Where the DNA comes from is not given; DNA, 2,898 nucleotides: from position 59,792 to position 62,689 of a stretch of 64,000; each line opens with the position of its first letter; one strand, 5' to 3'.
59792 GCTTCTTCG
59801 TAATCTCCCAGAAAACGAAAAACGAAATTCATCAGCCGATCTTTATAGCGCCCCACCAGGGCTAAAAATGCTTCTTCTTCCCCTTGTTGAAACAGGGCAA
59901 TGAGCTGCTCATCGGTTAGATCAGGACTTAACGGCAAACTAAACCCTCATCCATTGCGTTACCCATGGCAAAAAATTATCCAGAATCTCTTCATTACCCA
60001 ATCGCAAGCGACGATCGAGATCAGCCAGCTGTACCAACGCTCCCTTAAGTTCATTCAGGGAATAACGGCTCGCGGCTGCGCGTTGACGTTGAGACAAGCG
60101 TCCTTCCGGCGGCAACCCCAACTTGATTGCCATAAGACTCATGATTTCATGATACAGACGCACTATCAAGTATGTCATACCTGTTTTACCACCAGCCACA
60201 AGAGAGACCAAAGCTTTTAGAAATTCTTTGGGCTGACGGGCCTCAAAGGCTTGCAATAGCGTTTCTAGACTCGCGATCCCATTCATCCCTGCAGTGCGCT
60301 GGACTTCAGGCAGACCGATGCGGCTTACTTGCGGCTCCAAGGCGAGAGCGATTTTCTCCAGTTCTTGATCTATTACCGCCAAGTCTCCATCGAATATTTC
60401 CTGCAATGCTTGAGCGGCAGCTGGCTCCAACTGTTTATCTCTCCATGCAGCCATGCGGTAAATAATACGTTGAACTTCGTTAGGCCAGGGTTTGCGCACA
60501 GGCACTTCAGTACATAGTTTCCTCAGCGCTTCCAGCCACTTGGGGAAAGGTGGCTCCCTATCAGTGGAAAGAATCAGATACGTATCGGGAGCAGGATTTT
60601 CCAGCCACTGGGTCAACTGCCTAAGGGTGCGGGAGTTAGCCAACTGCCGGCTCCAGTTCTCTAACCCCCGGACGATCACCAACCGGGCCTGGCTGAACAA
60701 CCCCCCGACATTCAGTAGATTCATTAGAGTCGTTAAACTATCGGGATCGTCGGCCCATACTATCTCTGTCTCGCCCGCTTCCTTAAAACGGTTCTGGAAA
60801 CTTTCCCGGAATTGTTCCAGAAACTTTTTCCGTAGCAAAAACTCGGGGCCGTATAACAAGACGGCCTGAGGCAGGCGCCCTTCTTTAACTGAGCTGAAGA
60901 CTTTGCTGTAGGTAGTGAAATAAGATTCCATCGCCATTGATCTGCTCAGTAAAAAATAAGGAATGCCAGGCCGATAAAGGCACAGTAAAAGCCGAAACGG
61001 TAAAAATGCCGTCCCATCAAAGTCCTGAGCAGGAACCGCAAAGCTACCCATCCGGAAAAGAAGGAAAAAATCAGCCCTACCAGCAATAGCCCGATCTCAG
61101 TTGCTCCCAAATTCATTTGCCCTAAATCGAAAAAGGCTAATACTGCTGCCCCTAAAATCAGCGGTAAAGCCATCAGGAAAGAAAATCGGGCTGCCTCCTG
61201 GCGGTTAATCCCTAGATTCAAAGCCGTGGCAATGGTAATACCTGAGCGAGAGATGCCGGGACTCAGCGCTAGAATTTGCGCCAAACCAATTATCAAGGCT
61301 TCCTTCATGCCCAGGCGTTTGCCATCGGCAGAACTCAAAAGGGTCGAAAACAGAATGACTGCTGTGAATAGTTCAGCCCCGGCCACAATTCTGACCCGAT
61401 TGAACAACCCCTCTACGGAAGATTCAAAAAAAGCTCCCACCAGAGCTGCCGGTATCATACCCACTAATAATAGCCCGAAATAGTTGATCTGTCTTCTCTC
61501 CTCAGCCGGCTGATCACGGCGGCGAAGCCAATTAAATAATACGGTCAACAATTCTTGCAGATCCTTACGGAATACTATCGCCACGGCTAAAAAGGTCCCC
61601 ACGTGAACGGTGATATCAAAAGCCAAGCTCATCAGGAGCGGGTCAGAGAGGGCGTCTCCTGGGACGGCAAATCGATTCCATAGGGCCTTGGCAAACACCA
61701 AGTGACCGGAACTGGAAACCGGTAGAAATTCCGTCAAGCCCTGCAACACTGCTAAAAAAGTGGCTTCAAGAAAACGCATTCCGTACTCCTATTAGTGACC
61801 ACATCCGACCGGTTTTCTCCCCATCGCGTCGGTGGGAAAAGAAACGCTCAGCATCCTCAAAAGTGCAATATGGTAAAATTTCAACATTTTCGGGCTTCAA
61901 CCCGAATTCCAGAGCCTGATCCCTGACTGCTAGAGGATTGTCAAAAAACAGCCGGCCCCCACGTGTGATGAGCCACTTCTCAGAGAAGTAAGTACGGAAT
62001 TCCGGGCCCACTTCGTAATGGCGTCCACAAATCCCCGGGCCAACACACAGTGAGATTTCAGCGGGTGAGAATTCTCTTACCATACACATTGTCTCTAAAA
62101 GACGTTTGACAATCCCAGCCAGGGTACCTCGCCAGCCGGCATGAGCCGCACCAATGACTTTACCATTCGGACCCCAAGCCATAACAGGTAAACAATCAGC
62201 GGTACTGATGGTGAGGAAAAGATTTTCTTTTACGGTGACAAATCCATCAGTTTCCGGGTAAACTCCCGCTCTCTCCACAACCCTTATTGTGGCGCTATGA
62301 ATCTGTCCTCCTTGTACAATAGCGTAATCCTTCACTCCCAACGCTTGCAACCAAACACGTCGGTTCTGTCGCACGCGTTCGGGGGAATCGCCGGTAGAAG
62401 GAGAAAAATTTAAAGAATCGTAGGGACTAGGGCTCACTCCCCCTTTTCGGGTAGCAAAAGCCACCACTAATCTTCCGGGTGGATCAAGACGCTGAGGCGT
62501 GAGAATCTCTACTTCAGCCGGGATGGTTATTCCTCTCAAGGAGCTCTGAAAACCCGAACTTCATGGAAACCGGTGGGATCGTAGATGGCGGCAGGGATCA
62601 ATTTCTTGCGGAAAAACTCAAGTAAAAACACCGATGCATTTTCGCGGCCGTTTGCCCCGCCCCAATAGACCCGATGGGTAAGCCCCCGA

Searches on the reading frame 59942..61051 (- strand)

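Call 25: search_protein_families(library=ncbifam, proteins=[window:59942-61051:-], max_evalue=0.01)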
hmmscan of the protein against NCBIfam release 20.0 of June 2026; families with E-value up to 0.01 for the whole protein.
window:59942-61051:- (370 aa): 4 families
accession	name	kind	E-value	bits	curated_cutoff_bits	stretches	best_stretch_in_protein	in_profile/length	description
TIGR01128.2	holA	equivalog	2e-34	119.4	80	1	64-354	2-305/316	DNA polymerase III subunit delta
NF006302.0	PRK08487.1-5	equivalog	2.3e-06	27.5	296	1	48-289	2-227/323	DNA polymerase III subunit delta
NF005134.0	PRK06585.1-1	equivalog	7.9e-05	21.8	478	1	41-281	1-225/326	DNA polymerase III subunit delta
TIGR00678.1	holB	equivalog_domain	0.0059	16.2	180.6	0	109-204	84-171/188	DNA polymerase III subunit delta'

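Call 26: search_protein_families(library=pfam, proteins=[window:59942-61051:-], max_evalue=0.01)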
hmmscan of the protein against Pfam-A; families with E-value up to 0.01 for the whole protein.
window:59942-61051:- (370 aa): 2 families
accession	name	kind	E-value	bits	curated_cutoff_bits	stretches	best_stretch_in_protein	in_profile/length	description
PF13177.12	DNA_pol3_delta2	-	0.00097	19.6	27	0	105-166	85-141/161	DNA polymerase III, delta subunit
PF06144.19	DNA_pol3_delta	-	0.0012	19.2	21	1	104-179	40-117/124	DNA polymerase III, delta subunit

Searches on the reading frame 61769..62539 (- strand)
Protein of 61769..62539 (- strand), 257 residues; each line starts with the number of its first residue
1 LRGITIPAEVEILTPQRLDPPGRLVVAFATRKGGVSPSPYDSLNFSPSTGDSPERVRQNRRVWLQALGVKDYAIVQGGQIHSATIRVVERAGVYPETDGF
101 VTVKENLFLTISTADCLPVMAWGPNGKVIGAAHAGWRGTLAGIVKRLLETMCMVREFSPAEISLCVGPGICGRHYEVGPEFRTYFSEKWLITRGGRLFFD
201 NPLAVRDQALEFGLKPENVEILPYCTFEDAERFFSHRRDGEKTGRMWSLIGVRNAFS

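Call 57: find_encoding_contigs(protein=window:61769-62539:-, flank=10000, max_places=2)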
Protein window:61769-62539:- (257 aa): 2 contigs read that carry it; 1 place shown.
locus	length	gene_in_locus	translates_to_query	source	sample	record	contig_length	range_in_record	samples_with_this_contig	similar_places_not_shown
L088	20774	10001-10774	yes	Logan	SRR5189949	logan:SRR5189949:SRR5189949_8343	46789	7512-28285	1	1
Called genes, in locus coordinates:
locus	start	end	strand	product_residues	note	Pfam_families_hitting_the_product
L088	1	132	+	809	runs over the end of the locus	PF05226:CHASE2, PF00211:Guanylate_cyc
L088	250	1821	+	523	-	PF00072:Response_reg, PF08665:PglZ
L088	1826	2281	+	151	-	PF02367:TsaE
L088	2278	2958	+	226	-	PF00814:TsaD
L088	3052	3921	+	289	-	PF17848:Zn_ribbon_ACC, PF01039:Carboxyl_trans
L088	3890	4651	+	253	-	PF01975:SurE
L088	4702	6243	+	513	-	PF00117:GATase, PF07722:Peptidase_C26, PF02540:NAD_synthase (faint), PF00958:GMP_synt_C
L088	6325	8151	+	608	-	PF13522:GATase_6, PF13537:GATase_7, PF01380:SIS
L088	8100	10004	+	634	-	PF04348:LppC (weak), PF13433:Peripla_BP_5 (weak), PF13458:Peripla_BP_6, PF01094:ANF_receptor (weak)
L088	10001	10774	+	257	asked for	PF02578:Cu-oxidase_4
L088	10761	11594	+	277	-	PF02673:BacA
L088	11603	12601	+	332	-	-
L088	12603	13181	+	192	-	PF07638:Sigma70_ECF (weak), PF04542:Sigma70_r2, PF08281:Sigma70_r4_2, PF04545:Sigma70_r4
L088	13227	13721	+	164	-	PF13490:zf-HC2 (weak)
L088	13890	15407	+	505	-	PF13185:GAF_2 (faint), PF01590:GAF (faint), PF13492:GAF_3 (faint), PF00990:GGDEF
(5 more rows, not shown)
